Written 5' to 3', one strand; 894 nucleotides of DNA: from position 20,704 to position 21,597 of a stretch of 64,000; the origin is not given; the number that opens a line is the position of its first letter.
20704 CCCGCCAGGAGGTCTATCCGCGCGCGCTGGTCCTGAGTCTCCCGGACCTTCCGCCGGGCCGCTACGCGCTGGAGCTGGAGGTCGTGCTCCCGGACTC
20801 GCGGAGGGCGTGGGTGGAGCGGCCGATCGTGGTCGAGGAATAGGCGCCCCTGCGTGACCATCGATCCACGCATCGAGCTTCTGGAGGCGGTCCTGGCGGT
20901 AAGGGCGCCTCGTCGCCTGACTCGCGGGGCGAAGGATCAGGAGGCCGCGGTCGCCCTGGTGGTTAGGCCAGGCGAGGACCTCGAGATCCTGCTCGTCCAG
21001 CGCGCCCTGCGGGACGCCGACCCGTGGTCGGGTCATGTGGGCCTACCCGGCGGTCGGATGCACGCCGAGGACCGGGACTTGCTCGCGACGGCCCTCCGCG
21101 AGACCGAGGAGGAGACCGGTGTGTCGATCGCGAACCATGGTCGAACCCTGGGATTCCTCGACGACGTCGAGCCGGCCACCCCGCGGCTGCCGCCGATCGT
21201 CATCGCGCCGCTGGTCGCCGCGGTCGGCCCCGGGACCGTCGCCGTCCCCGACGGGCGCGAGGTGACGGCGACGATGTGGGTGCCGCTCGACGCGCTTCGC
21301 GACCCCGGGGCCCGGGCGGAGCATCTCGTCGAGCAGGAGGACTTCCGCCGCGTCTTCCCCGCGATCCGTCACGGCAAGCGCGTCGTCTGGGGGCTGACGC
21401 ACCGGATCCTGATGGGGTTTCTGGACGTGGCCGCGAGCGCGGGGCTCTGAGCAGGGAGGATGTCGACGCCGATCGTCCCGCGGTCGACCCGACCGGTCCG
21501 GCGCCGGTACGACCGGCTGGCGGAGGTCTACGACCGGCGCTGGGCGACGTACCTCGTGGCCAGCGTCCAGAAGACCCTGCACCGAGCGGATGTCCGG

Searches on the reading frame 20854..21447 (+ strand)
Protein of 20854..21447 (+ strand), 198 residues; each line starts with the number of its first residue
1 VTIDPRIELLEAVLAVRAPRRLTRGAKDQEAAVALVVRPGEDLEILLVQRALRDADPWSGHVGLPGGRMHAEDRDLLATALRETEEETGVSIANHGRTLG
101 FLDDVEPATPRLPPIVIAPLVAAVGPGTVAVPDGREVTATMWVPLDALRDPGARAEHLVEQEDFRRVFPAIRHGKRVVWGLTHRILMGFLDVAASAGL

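Call 43: search_protein_families(library=pfam, proteins=[window:20854-21447:+], max_evalue=0.001)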
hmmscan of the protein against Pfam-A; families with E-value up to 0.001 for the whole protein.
window:20854-21447:+ (198 aa): 1 family
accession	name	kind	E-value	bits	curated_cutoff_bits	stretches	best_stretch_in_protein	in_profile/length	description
PF00293.34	NUDIX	-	1.8e-16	60.8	21.1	1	31-152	4-122/134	NUDIX domain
